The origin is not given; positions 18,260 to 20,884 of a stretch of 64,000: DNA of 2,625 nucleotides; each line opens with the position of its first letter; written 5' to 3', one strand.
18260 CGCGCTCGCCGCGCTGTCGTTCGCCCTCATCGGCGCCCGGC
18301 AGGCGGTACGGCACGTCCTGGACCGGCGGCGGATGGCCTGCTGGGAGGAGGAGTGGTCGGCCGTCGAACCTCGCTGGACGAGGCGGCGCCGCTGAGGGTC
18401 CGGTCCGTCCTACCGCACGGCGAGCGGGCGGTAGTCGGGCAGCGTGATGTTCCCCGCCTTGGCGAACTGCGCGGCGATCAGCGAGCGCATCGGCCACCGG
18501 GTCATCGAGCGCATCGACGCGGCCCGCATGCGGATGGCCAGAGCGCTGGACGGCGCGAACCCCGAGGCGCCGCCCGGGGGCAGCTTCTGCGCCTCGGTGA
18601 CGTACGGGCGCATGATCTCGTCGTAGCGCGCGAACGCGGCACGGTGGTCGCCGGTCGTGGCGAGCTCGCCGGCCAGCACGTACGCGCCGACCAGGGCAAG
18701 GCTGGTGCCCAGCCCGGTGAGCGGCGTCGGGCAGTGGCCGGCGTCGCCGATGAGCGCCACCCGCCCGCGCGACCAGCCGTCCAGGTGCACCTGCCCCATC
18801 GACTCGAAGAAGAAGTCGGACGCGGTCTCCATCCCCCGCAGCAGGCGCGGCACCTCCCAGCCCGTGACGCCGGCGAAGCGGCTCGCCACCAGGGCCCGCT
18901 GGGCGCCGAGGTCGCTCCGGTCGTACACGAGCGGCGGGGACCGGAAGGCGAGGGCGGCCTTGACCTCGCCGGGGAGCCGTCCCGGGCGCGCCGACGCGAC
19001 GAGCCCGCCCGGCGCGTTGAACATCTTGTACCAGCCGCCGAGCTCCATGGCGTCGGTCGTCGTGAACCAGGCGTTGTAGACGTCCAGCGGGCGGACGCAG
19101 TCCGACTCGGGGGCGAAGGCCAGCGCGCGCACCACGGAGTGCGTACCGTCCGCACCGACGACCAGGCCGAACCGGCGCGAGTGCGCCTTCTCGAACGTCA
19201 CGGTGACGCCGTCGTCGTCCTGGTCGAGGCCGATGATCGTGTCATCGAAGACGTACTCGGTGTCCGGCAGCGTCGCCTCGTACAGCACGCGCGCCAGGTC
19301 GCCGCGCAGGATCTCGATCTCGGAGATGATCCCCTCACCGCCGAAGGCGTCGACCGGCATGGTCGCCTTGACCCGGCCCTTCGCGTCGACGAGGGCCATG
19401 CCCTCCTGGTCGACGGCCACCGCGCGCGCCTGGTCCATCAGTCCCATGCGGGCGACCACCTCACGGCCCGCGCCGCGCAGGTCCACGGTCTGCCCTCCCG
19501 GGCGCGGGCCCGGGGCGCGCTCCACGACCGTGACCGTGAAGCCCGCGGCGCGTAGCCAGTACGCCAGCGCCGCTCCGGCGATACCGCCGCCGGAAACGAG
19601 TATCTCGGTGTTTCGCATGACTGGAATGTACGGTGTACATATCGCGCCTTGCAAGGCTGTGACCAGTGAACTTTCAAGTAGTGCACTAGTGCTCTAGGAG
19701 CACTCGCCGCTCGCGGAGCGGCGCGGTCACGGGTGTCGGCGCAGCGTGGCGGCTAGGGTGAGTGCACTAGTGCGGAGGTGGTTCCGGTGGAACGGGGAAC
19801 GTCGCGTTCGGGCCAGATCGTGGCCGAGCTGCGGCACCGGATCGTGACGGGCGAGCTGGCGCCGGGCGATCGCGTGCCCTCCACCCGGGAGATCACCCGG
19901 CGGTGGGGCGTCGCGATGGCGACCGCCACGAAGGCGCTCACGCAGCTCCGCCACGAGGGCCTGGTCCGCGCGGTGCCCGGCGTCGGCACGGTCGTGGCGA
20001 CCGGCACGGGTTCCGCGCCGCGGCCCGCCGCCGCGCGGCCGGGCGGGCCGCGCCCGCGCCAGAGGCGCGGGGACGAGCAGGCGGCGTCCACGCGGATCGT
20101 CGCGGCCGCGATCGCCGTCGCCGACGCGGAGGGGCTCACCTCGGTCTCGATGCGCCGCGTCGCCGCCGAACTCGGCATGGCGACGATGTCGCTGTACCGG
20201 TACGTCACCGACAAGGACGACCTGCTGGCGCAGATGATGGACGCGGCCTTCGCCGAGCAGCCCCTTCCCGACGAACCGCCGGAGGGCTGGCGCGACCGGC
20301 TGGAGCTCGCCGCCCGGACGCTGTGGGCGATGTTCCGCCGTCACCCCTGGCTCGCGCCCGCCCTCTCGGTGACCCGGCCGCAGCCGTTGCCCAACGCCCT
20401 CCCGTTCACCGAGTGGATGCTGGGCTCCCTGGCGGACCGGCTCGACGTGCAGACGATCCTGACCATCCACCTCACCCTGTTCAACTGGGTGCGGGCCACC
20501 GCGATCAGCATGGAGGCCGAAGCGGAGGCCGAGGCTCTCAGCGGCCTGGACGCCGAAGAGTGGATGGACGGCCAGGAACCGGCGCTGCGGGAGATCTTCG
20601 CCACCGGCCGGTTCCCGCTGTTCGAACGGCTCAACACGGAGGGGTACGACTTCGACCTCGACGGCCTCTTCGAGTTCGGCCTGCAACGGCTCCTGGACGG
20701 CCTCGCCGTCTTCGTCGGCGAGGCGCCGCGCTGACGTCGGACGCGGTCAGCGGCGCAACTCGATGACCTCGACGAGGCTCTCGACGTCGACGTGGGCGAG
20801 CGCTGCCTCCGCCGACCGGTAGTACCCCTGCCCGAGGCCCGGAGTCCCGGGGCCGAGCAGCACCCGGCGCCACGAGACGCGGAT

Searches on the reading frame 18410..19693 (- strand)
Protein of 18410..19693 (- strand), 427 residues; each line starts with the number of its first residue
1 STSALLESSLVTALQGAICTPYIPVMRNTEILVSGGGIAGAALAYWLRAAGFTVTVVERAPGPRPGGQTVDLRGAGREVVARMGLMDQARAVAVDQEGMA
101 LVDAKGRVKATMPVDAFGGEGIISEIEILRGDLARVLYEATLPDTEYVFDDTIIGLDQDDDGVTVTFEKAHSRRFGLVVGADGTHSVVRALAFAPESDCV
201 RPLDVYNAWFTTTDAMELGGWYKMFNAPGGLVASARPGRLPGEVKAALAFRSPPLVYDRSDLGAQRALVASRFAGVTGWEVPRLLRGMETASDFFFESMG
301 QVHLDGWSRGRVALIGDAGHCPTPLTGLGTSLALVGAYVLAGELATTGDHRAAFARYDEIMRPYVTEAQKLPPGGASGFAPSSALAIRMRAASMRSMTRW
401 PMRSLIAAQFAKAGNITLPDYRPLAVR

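Call 6: search_protein_families(library=pfam, proteins=[window:18410-19693:-])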
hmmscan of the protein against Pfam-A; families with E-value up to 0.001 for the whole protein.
window:18410-19693:- (427 aa): 3 families
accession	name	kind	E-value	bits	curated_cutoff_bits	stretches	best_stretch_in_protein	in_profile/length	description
PF01494.25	FAD_binding_3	-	9.7e-18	64.9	22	1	29-349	2-323/349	FAD binding domain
PF01266.30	DAO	-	2e-06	28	27.9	1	31-64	2-35/353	FAD dependent oxidoreductase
PF13450.12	NAD_binding_8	-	2.2e-05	25.1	21.9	1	35-69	3-35/68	NAD(P)-binding Rossmann-like domain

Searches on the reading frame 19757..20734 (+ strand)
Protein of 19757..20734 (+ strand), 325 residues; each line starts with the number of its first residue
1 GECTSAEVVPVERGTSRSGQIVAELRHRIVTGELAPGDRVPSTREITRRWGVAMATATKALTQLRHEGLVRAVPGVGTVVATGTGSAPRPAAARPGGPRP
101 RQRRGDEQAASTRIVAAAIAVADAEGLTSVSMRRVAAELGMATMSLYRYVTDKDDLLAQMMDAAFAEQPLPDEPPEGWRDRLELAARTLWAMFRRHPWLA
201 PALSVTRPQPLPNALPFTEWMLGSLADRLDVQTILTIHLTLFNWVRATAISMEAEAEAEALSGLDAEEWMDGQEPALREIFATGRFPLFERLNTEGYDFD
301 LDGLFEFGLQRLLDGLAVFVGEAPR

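Call 6: search_protein_families(library=pfam, proteins=[window:19757-20734:+])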
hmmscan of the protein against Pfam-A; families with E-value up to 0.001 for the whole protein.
window:19757-20734:+ (325 aa): 3 families
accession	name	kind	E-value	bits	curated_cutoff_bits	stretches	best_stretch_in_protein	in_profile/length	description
PF02909.22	TetR_C_1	-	5e-18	65.8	21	1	170-318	1-144/146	Tetracyclin repressor-like, C-terminal domain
PF00392.27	GntR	-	1.3e-15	57.3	27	1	19-80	3-64/64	Bacterial regulatory proteins, gntR family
PF00440.29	TetR_N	-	4e-09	36.5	24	1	114-159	1-46/47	Bacterial regulatory proteins, tetR family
